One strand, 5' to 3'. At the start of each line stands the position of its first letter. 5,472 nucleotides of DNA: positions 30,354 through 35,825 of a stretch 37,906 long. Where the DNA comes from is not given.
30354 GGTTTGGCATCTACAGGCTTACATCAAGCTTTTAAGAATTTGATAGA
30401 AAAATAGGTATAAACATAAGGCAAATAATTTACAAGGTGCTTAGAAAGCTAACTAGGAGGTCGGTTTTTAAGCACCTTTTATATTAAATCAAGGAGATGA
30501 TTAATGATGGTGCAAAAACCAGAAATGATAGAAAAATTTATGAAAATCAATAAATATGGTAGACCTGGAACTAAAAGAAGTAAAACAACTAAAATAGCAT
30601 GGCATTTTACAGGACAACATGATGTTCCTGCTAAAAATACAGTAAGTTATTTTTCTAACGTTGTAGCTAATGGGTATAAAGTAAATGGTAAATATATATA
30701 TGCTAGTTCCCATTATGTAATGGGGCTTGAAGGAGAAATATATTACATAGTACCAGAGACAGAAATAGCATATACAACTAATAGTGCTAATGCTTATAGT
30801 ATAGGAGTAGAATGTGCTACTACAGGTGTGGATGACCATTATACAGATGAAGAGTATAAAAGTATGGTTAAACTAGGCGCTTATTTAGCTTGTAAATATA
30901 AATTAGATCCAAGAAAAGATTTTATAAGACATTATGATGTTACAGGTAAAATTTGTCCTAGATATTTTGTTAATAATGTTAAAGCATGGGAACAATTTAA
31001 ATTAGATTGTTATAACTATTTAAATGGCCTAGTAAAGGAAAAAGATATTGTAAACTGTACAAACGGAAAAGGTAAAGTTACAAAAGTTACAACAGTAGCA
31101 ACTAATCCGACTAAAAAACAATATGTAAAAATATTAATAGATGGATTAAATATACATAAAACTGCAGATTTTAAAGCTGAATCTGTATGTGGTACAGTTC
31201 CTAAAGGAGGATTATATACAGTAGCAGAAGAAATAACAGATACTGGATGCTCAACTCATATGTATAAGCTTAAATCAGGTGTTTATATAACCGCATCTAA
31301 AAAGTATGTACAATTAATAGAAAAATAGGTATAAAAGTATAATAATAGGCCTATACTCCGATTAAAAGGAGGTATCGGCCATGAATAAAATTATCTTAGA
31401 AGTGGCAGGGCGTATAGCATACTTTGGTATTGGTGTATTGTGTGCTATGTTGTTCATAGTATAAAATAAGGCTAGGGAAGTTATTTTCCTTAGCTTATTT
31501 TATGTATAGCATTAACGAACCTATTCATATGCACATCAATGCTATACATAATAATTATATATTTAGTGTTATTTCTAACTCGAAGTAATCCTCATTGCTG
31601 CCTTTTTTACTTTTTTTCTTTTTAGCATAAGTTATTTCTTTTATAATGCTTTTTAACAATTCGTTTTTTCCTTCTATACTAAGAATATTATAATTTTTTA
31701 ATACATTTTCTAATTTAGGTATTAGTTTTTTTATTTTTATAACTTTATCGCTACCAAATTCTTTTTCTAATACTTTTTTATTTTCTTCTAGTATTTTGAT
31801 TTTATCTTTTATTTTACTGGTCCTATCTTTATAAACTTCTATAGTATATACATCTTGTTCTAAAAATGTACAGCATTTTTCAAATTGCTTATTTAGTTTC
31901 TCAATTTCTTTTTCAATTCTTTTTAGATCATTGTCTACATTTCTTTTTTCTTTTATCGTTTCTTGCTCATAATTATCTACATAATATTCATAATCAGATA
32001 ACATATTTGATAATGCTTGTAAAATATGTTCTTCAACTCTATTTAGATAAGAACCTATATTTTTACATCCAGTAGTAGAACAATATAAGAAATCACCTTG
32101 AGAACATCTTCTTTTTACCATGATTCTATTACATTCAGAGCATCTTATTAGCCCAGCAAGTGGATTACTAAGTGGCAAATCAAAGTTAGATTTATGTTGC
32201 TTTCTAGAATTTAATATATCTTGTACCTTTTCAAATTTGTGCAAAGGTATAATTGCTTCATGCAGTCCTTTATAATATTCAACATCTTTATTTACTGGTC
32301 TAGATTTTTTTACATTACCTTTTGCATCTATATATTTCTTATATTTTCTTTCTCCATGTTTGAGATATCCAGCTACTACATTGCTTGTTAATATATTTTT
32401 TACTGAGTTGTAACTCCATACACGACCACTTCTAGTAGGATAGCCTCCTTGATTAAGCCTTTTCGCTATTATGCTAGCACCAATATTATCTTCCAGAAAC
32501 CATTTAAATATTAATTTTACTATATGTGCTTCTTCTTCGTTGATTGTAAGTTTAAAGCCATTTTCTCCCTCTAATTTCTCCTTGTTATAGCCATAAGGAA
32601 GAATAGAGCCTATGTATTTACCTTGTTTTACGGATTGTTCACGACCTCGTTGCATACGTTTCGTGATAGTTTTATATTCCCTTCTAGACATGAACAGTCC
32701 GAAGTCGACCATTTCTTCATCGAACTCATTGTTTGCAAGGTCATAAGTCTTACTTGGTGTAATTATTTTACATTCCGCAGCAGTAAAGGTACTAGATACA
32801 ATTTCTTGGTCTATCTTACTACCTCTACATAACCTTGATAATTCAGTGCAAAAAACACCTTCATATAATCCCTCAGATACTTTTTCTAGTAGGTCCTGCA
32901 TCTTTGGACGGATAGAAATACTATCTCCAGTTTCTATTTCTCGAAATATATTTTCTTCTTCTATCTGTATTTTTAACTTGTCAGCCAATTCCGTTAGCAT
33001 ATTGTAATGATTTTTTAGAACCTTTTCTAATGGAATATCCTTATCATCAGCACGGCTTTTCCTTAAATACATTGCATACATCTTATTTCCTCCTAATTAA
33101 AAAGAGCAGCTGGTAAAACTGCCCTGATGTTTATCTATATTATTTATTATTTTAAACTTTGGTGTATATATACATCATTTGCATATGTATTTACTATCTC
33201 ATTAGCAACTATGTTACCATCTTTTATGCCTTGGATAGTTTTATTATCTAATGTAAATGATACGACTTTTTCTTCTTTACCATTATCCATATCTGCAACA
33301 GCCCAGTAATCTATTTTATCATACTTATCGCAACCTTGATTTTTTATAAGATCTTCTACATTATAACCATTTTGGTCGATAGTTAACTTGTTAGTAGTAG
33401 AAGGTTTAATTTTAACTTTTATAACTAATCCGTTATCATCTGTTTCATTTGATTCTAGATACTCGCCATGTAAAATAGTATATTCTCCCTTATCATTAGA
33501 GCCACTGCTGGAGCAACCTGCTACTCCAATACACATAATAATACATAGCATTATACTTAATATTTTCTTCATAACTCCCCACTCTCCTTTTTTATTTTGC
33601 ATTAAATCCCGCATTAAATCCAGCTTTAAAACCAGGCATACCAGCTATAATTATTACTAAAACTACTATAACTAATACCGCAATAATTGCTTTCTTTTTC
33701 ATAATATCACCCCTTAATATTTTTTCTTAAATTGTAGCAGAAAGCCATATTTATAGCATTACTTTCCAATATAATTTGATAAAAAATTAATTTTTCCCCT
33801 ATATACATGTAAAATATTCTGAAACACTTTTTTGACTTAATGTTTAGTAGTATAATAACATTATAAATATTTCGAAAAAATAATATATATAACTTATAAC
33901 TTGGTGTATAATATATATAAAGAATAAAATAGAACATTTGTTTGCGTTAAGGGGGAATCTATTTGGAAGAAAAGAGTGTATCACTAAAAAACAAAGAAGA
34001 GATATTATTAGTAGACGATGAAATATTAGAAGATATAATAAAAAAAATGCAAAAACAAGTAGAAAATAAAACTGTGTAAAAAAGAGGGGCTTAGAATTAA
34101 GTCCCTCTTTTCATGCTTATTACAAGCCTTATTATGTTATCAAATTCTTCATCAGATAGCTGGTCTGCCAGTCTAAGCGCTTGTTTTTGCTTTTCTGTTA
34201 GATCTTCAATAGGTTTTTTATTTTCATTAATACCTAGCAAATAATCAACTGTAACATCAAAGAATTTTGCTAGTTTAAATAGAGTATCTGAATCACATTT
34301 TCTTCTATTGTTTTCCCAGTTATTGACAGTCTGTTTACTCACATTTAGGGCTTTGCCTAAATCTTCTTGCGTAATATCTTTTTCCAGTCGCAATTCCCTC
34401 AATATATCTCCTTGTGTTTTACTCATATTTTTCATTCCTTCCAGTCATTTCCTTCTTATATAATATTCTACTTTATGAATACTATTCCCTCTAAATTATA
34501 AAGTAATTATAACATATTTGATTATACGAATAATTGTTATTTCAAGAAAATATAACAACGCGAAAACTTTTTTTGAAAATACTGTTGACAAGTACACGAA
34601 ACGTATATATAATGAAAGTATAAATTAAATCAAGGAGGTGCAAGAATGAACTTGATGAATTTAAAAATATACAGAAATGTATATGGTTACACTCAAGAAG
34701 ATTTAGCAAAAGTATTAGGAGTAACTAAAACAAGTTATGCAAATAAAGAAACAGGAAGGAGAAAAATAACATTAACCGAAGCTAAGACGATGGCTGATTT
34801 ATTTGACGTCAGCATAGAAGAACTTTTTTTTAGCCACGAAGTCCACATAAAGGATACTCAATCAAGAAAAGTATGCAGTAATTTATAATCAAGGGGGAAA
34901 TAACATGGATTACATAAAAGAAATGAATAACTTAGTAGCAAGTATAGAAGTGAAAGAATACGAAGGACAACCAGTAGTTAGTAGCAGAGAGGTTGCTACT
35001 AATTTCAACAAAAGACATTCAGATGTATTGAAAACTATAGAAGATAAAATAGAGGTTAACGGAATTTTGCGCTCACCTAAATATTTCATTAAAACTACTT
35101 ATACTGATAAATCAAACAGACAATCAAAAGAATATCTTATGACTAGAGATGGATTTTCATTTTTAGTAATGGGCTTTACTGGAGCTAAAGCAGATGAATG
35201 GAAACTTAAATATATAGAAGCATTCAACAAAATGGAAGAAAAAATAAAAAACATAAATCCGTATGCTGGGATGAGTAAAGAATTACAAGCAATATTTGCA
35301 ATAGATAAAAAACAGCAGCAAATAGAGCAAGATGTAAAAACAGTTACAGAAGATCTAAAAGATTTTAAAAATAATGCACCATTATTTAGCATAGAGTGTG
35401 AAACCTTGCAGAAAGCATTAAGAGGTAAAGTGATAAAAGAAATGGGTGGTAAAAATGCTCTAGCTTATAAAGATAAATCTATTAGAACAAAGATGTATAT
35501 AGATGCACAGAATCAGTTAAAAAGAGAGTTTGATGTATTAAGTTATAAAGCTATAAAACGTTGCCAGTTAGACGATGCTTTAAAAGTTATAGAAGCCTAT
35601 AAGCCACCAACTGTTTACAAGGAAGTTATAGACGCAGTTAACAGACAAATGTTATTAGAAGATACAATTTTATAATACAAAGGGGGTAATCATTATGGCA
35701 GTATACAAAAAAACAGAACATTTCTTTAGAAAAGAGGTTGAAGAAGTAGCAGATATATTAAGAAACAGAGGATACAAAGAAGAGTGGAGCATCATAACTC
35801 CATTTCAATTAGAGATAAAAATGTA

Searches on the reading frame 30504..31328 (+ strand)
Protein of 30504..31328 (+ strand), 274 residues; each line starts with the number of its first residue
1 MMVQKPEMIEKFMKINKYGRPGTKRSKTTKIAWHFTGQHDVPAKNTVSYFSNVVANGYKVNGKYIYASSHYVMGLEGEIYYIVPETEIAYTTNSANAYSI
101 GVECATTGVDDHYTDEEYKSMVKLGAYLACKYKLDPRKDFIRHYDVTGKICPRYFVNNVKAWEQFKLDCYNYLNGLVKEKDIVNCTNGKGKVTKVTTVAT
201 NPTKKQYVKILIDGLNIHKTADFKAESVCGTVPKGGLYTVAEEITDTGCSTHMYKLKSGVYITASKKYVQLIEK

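Call 65: search_protein_families(library=pfam, proteins=[window:30504-31328:+], max_evalue=0.001)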
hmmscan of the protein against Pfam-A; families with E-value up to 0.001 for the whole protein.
window:30504-31328:+ (274 aa): 2 families
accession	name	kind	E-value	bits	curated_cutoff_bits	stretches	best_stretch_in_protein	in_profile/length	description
PF01510.30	Amidase_2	-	3.5e-20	73.1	26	1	28-153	5-130/131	N-acetylmuramoyl-L-alanine amidase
PF19087.6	DUF5776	-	5.4e-08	33.3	27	1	206-269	7-67/67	Domain of unknown function (DUF5776)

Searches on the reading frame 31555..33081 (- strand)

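Call 65: search_protein_families(library=pfam, proteins=[window:31555-33081:-], max_evalue=0.001)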
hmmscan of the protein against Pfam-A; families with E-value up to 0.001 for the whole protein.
window:31555-33081:- (508 aa): 3 families
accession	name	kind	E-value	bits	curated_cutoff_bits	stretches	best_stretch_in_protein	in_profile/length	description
PF07508.19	Recombinase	-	1.4e-21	77.1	21.1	1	182-293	1-102/102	Recombinase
PF00239.26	Resolvase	-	1.2e-12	48.6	23.3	1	3-156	2-145/145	Resolvase, N terminal domain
PF13408.12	Zn_ribbon_recom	-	0.00014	22.6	25.3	1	307-357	1-57/58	Recombinase zinc beta ribbon domain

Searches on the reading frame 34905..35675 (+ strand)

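Call 65: search_protein_families(library=pfam, proteins=[window:34905-35675:+], max_evalue=0.001)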
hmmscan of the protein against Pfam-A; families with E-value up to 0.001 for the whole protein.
window:34905-35675:+ (256 aa): 2 families
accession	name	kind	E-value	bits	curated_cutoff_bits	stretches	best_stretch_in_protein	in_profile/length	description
PF10552.14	ORF6C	-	2.4e-34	118.2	22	1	130-242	2-114/114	ORF6C domain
PF09669.15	Phage_pRha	-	1.1e-27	96.9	29.9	1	25-112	1-91/91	Phage regulatory protein Rha (Phage_pRha)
